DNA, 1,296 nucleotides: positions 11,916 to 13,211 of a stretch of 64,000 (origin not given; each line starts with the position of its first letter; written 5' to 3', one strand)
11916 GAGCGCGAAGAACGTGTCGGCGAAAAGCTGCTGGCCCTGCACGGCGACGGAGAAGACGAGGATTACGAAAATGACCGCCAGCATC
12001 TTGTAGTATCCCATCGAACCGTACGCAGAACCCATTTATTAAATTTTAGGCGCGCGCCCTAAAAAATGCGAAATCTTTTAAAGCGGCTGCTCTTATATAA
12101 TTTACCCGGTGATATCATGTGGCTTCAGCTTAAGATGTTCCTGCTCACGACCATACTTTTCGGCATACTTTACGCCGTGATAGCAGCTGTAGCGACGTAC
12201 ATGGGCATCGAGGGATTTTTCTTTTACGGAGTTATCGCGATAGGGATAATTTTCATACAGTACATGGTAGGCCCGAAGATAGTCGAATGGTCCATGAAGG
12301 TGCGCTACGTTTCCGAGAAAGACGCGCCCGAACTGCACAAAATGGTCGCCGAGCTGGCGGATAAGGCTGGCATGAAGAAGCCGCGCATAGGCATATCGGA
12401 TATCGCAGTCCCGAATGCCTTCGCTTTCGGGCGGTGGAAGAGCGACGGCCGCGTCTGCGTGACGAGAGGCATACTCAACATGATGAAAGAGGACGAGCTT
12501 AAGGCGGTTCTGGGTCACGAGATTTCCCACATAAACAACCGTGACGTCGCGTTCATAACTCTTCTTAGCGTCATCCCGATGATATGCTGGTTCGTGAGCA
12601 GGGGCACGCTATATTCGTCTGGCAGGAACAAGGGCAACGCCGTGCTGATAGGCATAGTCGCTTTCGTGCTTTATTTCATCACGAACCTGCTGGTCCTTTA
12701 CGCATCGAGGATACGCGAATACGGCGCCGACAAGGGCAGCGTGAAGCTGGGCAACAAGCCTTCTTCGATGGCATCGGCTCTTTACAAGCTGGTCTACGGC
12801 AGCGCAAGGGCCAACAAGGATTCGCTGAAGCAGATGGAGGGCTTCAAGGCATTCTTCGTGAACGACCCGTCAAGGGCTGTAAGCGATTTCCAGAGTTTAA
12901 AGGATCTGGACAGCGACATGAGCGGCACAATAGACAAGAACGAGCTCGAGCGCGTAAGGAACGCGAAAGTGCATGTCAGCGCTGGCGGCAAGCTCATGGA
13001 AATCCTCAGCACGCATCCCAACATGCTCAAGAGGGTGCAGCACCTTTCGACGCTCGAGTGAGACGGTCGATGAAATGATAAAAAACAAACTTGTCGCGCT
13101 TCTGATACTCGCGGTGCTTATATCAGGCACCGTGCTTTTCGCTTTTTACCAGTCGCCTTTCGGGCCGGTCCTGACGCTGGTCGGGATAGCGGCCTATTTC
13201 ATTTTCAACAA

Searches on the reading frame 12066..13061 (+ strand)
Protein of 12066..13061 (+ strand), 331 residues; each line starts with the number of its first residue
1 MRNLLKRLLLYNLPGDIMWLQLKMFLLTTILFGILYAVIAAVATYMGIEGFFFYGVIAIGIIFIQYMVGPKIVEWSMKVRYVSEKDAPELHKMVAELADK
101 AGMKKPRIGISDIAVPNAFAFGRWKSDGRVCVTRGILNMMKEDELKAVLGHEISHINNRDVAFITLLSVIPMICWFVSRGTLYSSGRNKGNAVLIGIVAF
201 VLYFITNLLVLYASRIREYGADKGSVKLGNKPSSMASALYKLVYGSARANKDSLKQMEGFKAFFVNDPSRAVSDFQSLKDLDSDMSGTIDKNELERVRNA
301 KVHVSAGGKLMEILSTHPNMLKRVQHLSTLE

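Call 93: search_protein_families(library=pfam, proteins=[window:12066-13061:+], max_evalue=0.0001)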
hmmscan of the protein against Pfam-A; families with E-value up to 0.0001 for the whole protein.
window:12066-13061:+ (331 aa): 2 families
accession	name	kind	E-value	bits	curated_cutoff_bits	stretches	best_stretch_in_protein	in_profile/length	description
PF01435.24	Peptidase_M48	-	9.8e-42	143.3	20.3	1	85-329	2-184/186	Peptidase family M48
PF05569.17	Peptidase_M56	-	2.9e-10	40.2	31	1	56-176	106-224/296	BlaR1 peptidase M56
